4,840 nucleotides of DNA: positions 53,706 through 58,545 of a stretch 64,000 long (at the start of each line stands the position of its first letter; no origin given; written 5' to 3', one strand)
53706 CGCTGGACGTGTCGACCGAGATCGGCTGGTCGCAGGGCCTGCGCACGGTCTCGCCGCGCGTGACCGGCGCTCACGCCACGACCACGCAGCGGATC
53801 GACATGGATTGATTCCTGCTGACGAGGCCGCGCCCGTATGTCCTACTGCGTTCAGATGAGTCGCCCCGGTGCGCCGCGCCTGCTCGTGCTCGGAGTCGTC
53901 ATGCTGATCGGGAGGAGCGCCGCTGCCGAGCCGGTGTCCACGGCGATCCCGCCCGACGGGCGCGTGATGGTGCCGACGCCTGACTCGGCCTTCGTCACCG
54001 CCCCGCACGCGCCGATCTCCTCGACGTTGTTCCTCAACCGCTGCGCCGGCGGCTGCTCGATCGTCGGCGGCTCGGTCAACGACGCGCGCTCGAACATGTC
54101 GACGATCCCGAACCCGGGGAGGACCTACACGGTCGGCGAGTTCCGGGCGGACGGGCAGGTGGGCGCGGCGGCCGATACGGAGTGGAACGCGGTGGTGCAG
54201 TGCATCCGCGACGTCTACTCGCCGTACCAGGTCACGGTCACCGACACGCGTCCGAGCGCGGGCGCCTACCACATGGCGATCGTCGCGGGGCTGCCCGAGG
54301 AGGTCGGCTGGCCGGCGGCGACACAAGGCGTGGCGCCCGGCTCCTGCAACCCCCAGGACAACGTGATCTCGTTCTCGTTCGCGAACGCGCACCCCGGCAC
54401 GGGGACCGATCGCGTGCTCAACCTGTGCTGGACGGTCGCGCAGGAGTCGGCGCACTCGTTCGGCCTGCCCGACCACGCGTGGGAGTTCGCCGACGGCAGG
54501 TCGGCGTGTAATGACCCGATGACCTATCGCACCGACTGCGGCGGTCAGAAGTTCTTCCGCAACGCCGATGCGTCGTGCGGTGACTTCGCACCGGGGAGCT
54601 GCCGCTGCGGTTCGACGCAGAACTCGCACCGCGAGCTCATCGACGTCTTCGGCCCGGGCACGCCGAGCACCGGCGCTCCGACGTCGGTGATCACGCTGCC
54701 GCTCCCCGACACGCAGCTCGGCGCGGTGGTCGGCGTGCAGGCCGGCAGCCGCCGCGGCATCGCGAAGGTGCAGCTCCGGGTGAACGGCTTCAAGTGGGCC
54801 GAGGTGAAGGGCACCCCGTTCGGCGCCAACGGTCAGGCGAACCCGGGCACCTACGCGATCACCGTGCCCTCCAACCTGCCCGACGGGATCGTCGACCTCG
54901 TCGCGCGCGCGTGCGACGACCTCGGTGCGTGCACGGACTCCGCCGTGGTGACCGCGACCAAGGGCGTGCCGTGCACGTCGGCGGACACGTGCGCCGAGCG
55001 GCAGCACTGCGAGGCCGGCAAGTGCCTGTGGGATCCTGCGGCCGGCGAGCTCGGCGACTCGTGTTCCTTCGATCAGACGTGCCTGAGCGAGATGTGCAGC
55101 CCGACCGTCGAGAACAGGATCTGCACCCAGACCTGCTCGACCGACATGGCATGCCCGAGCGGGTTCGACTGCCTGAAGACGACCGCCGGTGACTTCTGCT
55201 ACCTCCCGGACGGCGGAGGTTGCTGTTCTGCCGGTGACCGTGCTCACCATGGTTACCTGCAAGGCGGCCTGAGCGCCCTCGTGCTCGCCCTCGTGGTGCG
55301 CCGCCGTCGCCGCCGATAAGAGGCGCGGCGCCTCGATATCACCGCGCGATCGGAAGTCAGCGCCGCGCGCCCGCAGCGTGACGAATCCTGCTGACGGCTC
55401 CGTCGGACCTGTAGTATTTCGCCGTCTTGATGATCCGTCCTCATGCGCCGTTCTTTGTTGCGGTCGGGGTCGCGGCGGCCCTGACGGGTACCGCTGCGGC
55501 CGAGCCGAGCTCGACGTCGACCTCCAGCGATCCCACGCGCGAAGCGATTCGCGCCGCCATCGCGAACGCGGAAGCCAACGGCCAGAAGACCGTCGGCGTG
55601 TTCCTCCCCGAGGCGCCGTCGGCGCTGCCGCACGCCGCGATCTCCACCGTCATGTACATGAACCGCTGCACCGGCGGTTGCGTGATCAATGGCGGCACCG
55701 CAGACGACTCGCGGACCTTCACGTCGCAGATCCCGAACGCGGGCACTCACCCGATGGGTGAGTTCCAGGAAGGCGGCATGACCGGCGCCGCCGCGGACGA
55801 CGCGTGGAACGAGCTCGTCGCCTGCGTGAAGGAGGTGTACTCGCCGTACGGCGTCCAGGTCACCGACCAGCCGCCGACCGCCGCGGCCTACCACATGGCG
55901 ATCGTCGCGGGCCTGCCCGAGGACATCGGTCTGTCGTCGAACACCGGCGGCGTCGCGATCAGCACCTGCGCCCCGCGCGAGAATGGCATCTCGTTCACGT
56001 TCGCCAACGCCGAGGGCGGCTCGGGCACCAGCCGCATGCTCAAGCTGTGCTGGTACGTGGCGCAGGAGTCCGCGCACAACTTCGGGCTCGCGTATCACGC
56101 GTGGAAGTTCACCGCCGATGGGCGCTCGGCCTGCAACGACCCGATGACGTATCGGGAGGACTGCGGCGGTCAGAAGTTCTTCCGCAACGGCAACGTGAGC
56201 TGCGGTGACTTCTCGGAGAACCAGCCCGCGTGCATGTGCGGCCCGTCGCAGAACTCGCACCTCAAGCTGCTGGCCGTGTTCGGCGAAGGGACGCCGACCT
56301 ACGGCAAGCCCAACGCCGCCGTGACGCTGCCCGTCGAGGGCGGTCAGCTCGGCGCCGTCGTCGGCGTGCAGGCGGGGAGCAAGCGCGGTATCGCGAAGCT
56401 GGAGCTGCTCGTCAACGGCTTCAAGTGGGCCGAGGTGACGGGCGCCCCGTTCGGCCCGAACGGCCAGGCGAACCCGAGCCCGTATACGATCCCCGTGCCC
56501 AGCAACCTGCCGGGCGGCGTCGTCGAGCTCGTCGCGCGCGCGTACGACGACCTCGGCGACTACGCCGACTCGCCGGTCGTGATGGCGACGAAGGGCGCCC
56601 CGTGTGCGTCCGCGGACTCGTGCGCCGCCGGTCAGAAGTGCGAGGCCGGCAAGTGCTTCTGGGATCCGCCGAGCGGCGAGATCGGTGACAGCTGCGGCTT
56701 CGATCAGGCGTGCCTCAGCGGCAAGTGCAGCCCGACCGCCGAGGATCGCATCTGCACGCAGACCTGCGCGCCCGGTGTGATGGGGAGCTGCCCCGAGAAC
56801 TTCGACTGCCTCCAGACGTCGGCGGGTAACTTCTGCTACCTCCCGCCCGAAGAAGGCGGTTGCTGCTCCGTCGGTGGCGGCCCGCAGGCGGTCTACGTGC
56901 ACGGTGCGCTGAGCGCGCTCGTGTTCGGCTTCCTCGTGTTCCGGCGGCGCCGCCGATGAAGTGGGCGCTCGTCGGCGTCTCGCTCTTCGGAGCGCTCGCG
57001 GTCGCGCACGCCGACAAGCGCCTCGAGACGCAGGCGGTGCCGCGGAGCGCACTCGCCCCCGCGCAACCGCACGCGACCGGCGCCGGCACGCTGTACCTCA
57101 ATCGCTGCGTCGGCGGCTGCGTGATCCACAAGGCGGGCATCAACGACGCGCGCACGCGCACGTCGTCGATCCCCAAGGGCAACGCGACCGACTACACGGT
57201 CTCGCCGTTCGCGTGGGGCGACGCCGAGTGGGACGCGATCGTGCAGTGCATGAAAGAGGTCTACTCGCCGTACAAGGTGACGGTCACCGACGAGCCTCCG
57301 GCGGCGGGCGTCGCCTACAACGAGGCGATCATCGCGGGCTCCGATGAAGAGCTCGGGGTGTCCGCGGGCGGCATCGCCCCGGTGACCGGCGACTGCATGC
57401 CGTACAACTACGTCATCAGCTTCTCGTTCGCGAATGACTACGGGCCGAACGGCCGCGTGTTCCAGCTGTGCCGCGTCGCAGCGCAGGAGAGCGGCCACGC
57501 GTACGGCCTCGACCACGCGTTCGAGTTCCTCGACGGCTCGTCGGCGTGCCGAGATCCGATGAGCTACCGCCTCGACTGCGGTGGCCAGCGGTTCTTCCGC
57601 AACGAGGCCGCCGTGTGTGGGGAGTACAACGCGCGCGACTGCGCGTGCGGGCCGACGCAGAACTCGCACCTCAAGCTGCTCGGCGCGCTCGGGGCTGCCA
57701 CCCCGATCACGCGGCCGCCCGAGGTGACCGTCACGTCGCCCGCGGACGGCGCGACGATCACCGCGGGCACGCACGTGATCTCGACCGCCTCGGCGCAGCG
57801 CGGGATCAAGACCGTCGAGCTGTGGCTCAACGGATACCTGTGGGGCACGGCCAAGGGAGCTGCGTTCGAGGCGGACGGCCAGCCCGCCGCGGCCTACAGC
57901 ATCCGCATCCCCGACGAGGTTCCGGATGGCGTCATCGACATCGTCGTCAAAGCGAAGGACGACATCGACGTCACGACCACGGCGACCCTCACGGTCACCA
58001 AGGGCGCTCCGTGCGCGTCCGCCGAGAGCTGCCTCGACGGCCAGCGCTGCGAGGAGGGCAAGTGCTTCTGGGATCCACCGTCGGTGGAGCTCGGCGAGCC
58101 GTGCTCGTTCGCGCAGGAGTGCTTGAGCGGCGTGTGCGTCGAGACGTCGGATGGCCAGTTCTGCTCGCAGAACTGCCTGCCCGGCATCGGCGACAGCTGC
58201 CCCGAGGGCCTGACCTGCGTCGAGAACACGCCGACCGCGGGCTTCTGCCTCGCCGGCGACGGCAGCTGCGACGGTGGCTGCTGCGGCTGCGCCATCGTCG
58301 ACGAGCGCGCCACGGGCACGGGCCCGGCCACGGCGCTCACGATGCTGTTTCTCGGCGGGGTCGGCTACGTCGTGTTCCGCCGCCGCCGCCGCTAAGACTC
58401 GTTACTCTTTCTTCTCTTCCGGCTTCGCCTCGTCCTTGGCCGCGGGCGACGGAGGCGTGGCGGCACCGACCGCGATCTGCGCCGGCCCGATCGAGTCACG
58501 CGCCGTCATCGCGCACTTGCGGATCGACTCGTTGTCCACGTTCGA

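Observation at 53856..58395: Three tandem secreted metzincin/snapalysin-like paralogs whose first zinc-ligand His is replaced by Gln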

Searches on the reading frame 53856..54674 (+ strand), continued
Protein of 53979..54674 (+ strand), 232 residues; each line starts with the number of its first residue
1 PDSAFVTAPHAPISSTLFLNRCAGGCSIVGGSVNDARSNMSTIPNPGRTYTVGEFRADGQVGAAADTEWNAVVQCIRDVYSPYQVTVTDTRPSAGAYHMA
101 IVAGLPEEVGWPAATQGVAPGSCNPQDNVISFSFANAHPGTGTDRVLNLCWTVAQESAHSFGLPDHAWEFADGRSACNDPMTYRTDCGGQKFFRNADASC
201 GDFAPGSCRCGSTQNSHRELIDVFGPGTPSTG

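Call 43: search_protein_families(library=ncbifam, proteins=[P0058, P0158, P0072, P0048, P0074, P0042, P0044], max_evalue=0.1)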
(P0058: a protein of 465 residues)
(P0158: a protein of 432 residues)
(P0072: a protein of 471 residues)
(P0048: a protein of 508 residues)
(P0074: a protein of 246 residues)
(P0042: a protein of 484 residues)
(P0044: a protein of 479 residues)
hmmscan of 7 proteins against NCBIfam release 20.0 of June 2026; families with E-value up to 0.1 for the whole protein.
P0058 (465 aa): 0 families

P0158 (432 aa): 8 families
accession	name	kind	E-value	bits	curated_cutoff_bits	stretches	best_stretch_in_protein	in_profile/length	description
TIGR03901.2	MYXO-CTERM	domain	0.00044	20.6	20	1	373-407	1-34/34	MYXO-CTERM sorting domain-containing protein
NF041905.1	MXAN_2677_2678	equivalog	0.001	18.2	250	1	183-199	186-202/283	myxosortase-dependent metalloprotease, MXAN_2677/MXAN_2678 family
NF041937.1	MXAN_6627.5_fam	equivalog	0.0031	17.7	105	1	336-405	50-114/114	MXAN_6627.5 family MYXO-CTERM protein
TIGR03935.1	fragilysin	equivalog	0.004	16.1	190.7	1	149-197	307-354/386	fragilysin family metalloproteinase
TIGR03370.1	VPLPA-CTERM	domain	0.0085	16.1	25.35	1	391-407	9-25/25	VPLPA-CTERM sorting domain-containing protein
NF033823.0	archmetzin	subfamily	0.01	15.8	145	1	180-202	121-140/170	archaemetzincin family Zn-dependent metalloprotease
NF035945.1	Zn_serralysin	subfamily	0.061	12.5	500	1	183-197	163-177/462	serralysin family metalloprotease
TIGR03952.1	metzin_BF0631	equivalog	0.074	12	208.1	0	180-213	231-264/351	zinc-dependent metalloproteinase lipoprotein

P0072 (471 aa): 4 families
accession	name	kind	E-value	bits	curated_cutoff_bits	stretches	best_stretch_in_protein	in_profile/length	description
TIGR03901.2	MYXO-CTERM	domain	0.0001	22.6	20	1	433-464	1-33/34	MYXO-CTERM sorting domain-containing protein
TIGR03382.1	GC_trans_RRR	domain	0.02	15.5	15.85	1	435-463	1-27/27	MYXO-CTERM sorting domain-containing protein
NF041905.1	MXAN_2677_2678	equivalog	0.037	13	250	1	181-208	182-209/283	myxosortase-dependent metalloprotease, MXAN_2677/MXAN_2678 family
NF033823.0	archmetzin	subfamily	0.056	13.4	145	1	186-200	125-139/170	archaemetzincin family Zn-dependent metalloprotease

P0048 (508 aa): 1 family
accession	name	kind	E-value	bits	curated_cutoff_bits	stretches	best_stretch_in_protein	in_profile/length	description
TIGR03901.2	MYXO-CTERM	domain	2.6e-06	27.7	20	1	471-504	1-34/34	MYXO-CTERM sorting domain-containing protein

P0074 (246 aa): 2 families
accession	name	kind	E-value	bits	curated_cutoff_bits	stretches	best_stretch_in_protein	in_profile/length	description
NF033823.0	archmetzin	subfamily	0.073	13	145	0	168-186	120-138/170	archaemetzincin family Zn-dependent metalloprotease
NF041905.1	MXAN_2677_2678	equivalog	0.074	12.1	250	1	170-195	184-209/283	myxosortase-dependent metalloprotease, MXAN_2677/MXAN_2678 family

P0042 (484 aa): 0 families

P0044 (479 aa): 1 family
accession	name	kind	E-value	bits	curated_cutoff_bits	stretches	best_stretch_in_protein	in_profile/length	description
TIGR03901.2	MYXO-CTERM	domain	0.0061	16.9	20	1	442-469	2-32/34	MYXO-CTERM sorting domain-containing protein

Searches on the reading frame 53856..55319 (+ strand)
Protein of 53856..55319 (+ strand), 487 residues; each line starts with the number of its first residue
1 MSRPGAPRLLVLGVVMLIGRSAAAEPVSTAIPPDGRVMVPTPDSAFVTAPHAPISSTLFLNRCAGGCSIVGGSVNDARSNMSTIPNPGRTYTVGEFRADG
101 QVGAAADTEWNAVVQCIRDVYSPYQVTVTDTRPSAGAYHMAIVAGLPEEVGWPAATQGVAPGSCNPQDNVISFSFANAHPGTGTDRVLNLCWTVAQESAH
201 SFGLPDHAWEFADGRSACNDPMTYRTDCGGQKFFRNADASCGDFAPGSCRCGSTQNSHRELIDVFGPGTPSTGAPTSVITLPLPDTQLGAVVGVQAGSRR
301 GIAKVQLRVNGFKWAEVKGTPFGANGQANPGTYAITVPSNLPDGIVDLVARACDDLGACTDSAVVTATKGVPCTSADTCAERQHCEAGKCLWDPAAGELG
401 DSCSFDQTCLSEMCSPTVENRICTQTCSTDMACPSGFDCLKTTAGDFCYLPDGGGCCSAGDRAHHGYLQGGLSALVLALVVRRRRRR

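Call 3: search_protein_families(library=pfam, proteins=[window:53856-55319:+], max_evalue=1)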
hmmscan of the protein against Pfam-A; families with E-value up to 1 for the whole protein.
window:53856-55319:+ (487 aa): 1 family
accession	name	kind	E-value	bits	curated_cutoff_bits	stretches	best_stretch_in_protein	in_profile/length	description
PF17957.7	Big_7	-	0.001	20.1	24.1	1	275-337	1-70/70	Bacterial Ig domain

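Call 4: search_protein_families(library=ncbifam, proteins=[window:53856-55319:+], max_evalue=1)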
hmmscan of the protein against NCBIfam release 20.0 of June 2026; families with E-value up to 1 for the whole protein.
window:53856-55319:+ (487 aa): 2 families
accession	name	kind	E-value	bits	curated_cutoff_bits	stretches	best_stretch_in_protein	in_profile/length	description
TIGR04201.1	Myxo_Cys_RPT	repeat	0.0096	16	25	1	423-442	2-20/22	Cys-rich repeat-containing protein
TIGR03901.2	MYXO-CTERM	domain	0.017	15.5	20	1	453-487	1-34/34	MYXO-CTERM sorting domain-containing protein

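Call 6: search_solved_structures(query=window:53856-55319:+, max_evalue=10, show_alignments=3)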
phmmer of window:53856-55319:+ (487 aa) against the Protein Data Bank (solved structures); distinct sequences matched with E-value up to 10: 2.
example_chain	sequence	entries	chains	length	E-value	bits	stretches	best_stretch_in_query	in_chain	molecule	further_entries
1p59_A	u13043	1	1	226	0.79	11.8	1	356-398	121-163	Endonuclease III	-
1orn_A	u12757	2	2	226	0.82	11.8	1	356-398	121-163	Endonuclease III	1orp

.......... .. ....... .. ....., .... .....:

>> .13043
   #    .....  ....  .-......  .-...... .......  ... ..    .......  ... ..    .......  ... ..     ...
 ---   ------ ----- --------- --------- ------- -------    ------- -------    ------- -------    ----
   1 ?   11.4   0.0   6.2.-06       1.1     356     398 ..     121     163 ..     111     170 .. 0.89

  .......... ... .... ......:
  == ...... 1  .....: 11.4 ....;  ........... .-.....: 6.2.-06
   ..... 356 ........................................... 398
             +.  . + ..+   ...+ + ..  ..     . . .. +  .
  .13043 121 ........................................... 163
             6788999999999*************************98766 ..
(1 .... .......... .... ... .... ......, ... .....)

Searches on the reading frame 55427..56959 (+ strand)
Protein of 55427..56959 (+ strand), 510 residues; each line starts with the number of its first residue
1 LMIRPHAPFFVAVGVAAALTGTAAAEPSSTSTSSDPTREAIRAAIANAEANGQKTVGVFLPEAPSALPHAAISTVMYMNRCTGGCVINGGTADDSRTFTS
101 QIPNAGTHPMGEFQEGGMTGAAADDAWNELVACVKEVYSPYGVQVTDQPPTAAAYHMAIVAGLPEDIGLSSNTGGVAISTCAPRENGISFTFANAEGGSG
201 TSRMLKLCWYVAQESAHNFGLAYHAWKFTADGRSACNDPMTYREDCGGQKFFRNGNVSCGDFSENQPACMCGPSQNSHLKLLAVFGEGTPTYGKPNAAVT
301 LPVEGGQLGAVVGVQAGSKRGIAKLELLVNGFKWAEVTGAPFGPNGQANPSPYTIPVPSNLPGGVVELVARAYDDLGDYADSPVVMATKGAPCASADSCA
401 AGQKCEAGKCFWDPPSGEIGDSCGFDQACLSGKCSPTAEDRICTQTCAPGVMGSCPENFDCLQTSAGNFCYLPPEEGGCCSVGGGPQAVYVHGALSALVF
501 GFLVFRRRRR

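Call 3: search_protein_families(library=pfam, proteins=[window:55427-56959:+], max_evalue=1)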
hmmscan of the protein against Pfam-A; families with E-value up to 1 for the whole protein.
window:55427-56959:+ (510 aa): 2 families
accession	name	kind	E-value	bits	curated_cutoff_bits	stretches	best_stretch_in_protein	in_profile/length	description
PF13663.11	DUF4148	-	0.0043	17.9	27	1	13-55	14-55/62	Domain of unknown function (DUF4148)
PF17729.6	DUF5569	-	0.05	14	37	1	72-138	70-136/225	Family of unknown function (DUF5569)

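Call 4: search_protein_families(library=ncbifam, proteins=[window:55427-56959:+], max_evalue=1)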
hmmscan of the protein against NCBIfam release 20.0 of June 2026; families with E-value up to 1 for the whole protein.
window:55427-56959:+ (510 aa): 1 family
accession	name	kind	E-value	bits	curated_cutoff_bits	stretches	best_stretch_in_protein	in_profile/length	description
TIGR03901.2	MYXO-CTERM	domain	5e-05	23.6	20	1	476-510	1-34/34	MYXO-CTERM sorting domain-containing protein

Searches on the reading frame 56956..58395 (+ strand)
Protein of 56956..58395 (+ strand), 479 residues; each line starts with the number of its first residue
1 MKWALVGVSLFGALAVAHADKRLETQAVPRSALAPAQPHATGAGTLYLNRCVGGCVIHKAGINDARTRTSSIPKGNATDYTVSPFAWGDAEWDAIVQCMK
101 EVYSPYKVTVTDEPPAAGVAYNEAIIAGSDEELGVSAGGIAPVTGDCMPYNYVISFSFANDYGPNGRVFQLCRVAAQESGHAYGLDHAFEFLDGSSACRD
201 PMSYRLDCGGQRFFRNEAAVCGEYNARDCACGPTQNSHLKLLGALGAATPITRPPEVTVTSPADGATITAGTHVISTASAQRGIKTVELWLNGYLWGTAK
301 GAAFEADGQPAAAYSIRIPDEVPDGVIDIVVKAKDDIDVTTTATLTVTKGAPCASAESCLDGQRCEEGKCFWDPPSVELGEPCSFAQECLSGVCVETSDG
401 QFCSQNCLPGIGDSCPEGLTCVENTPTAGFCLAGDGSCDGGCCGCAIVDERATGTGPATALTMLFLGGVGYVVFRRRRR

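Call 3: search_protein_families(library=pfam, proteins=[window:56956-58395:+], max_evalue=1)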
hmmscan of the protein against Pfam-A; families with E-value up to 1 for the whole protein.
window:56956-58395:+ (479 aa): 3 families
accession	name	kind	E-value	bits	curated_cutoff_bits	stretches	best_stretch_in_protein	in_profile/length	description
PF17957.7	Big_7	-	1.2e-08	35.9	24.1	1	255-310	1-58/70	Bacterial Ig domain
PF20536.3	DUF6751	-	0.065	13.8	27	1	294-347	31-87/113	Family of unknown function (DUF6751)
PF09136.16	Glucodextran_B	-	0.12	12.7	27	1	255-348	1-80/83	Glucodextranase, domain B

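Call 4: search_protein_families(library=ncbifam, proteins=[window:56956-58395:+], max_evalue=1)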
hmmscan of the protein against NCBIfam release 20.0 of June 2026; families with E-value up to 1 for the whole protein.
window:56956-58395:+ (479 aa): 1 family
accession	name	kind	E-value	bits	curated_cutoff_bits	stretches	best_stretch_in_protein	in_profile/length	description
NF041600.1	cyt_ox_CcoM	equivalog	0.11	12.9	40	1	460-475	15-30/34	cytochrome c oxidase subunit CcoM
